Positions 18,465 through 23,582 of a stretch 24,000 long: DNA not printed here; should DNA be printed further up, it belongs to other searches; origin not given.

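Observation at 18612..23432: Origin-binding head, primase-polymerase, SF3-like NTPase, proofreading exonuclease and PolA in one 1606-aa chain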

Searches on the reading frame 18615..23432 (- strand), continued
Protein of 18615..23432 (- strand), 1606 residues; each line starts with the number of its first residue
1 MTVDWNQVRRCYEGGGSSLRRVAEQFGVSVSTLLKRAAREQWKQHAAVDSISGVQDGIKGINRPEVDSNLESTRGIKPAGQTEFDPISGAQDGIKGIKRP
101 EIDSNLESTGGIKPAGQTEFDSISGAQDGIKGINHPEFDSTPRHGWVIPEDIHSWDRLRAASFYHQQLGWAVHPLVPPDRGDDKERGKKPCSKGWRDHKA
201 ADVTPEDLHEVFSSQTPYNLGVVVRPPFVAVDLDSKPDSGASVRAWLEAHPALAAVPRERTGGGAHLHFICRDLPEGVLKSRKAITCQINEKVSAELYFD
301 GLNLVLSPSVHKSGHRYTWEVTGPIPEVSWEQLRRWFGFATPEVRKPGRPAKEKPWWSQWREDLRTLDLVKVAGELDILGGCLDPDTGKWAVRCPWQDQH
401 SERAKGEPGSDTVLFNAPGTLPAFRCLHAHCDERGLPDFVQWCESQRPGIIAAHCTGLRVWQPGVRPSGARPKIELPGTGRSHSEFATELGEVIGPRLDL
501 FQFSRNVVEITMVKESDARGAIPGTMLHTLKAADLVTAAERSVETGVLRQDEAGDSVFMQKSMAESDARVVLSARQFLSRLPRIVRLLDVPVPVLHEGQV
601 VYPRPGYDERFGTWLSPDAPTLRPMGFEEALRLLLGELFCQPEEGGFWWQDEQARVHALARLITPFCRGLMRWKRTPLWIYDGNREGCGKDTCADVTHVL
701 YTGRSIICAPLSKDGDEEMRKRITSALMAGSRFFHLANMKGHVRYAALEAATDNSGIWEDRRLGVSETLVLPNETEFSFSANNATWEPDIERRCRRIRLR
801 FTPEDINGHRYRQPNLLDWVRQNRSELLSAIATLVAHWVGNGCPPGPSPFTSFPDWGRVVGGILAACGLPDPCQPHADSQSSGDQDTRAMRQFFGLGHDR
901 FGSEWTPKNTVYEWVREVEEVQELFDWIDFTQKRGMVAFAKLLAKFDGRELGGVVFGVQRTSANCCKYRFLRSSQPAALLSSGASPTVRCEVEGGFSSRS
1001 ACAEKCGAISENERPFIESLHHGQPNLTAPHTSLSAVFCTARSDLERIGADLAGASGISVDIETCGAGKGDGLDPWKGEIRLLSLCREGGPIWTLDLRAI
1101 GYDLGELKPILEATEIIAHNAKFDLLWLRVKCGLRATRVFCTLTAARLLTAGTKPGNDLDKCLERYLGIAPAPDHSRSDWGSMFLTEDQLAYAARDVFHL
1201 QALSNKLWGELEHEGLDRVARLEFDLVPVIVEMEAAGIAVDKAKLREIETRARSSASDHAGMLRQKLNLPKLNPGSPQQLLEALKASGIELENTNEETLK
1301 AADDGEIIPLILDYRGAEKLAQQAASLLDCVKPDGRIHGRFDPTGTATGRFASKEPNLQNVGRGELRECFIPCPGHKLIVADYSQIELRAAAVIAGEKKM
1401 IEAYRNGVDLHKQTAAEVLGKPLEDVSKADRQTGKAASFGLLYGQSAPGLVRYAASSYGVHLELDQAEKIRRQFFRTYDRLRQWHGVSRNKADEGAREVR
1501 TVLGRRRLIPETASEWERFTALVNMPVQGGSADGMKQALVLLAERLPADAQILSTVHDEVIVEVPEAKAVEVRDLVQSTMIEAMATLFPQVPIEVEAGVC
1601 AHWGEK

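Call 85: search_protein_families(library=phrogs, proteins=[L084:14488-19698:+, L087:13777-15285:-, L087:19921-21510:+, L087:19148-19999:+, L088:16013-17812:+, L091:17576-18754:-, L091:18757-19701:-, L091:144-1418:-, L091:1415-2923:-, L085:15315-16586:+], max_evalue=0.001)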
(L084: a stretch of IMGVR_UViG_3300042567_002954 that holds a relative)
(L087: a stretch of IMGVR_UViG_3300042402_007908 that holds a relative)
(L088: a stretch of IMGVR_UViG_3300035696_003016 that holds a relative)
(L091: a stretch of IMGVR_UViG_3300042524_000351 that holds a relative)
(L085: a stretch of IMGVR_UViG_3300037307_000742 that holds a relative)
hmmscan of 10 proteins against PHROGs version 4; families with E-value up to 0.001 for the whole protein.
L084:14488-19698:+ (1737 aa): 5 families
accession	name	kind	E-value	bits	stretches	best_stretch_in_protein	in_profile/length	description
phrog_7220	-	DNA, RNA and nucleotide metabolism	7.3e-59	200.7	4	1005-1267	83-321/1734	regulator of chromosome condensation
phrog_4219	-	DNA, RNA and nucleotide metabolism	1.1e-56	193.6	6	995-1208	530-736/867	regulator of chromosome condensation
phrog_16766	-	DNA, RNA and nucleotide metabolism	1.6e-56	193.3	5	328-492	184-335/763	regulator of chromosome condensation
phrog_20500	-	tail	7.4e-07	28.1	1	951-1222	952-1234/1365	tail protein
phrog_16915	-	unknown function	0.00094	19.9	0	1122-1135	25-38/63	-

L087:13777-15285:- (502 aa): 0 families

L087:19921-21510:+ (530 aa): 13 families
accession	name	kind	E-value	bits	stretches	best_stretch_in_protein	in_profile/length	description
phrog_5475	-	unknown function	2.7e-100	337.4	1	29-527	3-457/458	-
phrog_498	-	other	4.6e-27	95.8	1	14-124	20-132/633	DNA methyltransferase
phrog_620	-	DNA, RNA and nucleotide metabolism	3.7e-26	93.6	1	26-122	6-104/217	ParB-like partition protein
phrog_930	-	DNA, RNA and nucleotide metabolism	9e-14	52.9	1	27-141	5-116/223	ParB-like partition protein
phrog_8071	-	DNA, RNA and nucleotide metabolism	2.2e-13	51.2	1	27-137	5-113/389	ParB-like partition protein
phrog_15396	-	DNA, RNA and nucleotide metabolism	2.3e-13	51.6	1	29-120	4-95/258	ParB-like partition nuclease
phrog_9353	-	unknown function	1.6e-12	48.8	1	36-124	18-113/245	-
phrog_940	-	DNA, RNA and nucleotide metabolism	1.9e-11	44.8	1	27-149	4-127/388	nuclease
phrog_723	-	DNA, RNA and nucleotide metabolism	2.2e-10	41.7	1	23-119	7-106/223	ParB-like partition protein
phrog_2159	-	DNA, RNA and nucleotide metabolism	1.8e-09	38.4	1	26-117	58-160/365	ParB-like partition protein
phrog_18056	-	DNA, RNA and nucleotide metabolism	6.9e-08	32.8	1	27-115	1-88/387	ParB-like partition nuclease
phrog_8947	-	unknown function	8.5e-08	33.1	0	54-116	41-101/219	-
phrog_12047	-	DNA, RNA and nucleotide metabolism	0.00045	20.8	0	58-123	27-92/301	ParB-like partition nuclease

L087:19148-19999:+ (284 aa): 15 families
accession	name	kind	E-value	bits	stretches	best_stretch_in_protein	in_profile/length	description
phrog_498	-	other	1.2e-37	130.7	1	69-247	16-196/633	DNA methyltransferase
phrog_620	-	DNA, RNA and nucleotide metabolism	5.9e-33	115.8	1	91-237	12-158/217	ParB-like partition protein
phrog_8071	-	DNA, RNA and nucleotide metabolism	2.8e-25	90.4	1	91-281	10-189/389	ParB-like partition protein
phrog_15396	-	DNA, RNA and nucleotide metabolism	1.8e-24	88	1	90-283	6-207/258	ParB-like partition nuclease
phrog_9353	-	unknown function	2.5e-18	67.8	1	96-241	19-163/245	-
phrog_940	-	DNA, RNA and nucleotide metabolism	1.1e-17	65.4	1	91-208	9-125/388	nuclease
phrog_930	-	DNA, RNA and nucleotide metabolism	2.2e-17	64.7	1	91-213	10-130/223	ParB-like partition protein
phrog_723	-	DNA, RNA and nucleotide metabolism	3e-16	60.9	1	91-251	16-180/223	ParB-like partition protein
phrog_4715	-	DNA, RNA and nucleotide metabolism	1.5e-10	41.1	1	88-181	147-244/630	ParB-like partition protein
phrog_18056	-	DNA, RNA and nucleotide metabolism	1.2e-07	32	1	91-181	6-94/387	ParB-like partition nuclease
phrog_26387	-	DNA, RNA and nucleotide metabolism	3.2e-06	27.8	1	90-158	12-84/252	ParB-like partition nuclease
phrog_3951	-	unknown function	7.2e-06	26.7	1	92-175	22-109/301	-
phrog_5475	-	unknown function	1e-05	25.6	1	89-161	4-74/458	-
phrog_2159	-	DNA, RNA and nucleotide metabolism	1.6e-05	25.4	1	90-147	63-123/365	ParB-like partition protein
phrog_6218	-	DNA, RNA and nucleotide metabolism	2.6e-05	24.5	1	93-176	10-97/506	ParB-like partition protein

L088:16013-17812:+ (600 aa): 4 families
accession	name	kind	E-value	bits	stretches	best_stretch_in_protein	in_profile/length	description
phrog_15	-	head and packaging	1.3e-65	223.5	1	6-573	343-914/1330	terminase large subunit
phrog_675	-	head and packaging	1.2e-16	61.1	1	49-339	44-325/576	terminase large subunit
phrog_21311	-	head and packaging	7.3e-09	36.8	1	98-241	3-162/218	terminase large subunit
phrog_4145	-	head and packaging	0.00077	19.8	0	44-167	53-179/209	terminase large subunit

L091:17576-18754:- (392 aa): 4 families
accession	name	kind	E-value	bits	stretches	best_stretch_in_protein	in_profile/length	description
phrog_16932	-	unknown function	1.7e-21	77.7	1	4-163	4-157/480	-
phrog_8468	-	other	1e-13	52.6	1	28-129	81-183/221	HAD-superfamily hydrolase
phrog_33220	-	unknown function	1.7e-09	36.6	1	5-142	5-140/1558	-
phrog_415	-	other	2.7e-06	28.2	1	1-91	20-118/218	polynucleotide kinase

L091:18757-19701:- (314 aa): 5 families
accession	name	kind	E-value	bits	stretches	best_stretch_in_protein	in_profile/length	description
phrog_4299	-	unknown function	1.5e-62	212.6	1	7-277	11-284/322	-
phrog_30500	-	unknown function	1.1e-39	137.4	1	79-286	84-289/388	-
phrog_9185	-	unknown function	9.9e-25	88.1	1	100-246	72-217/257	-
phrog_38708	-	unknown function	1.3e-24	87.5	1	70-251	160-340/410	-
phrog_768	-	DNA, RNA and nucleotide metabolism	2.8e-06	28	1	112-179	4-64/191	DprA-like DNA recombination-mediator protein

L091:144-1418:- (424 aa): 1 family
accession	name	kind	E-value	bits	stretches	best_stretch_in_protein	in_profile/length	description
phrog_2668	-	unknown function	6.6e-41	141.4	1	19-422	17-429/554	-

L091:1415-2923:- (502 aa): 14 families
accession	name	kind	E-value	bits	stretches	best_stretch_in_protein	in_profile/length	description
phrog_2713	-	unknown function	1.4e-150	503.8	1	1-498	1-514/520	-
phrog_6380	-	other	5.3e-56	191.2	1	180-497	17-335/382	DNA methyltransferase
phrog_19264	-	unknown function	7.5e-37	128.5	1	104-330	120-349/349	-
phrog_28477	-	unknown function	1.1e-32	114.7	1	1-223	5-244/248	-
phrog_34860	-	unknown function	1.6e-28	100.2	1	133-436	154-508/830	-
phrog_13671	-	other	3.2e-21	76.4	1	103-464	264-616/666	DNA methyltransferase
phrog_9133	-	unknown function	9.9e-18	64.4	1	179-394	731-910/1259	-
phrog_24008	-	DNA, RNA and nucleotide metabolism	7.5e-08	31.7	1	176-292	66-166/1006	helicase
phrog_5696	-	unknown function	7.8e-08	33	1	177-300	111-238/250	-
phrog_16674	-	other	2e-07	30.1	1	160-224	381-449/1364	DNA methyltransferase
phrog_11371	-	unknown function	0.00024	21.3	0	174-225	281-331/383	-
phrog_799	-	other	0.00028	21.2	1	184-297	214-299/458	DNA methyltransferase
phrog_1071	-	other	0.00033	21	1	176-223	59-106/223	DNA methyltransferase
phrog_3820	-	other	0.0005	20.2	0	175-289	41-139/255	DNA methyltransferase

L085:15315-16586:+ (424 aa): 1 family
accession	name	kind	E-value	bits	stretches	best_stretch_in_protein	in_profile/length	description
phrog_17032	-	unknown function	0.00038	21.5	0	184-205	7-28/45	-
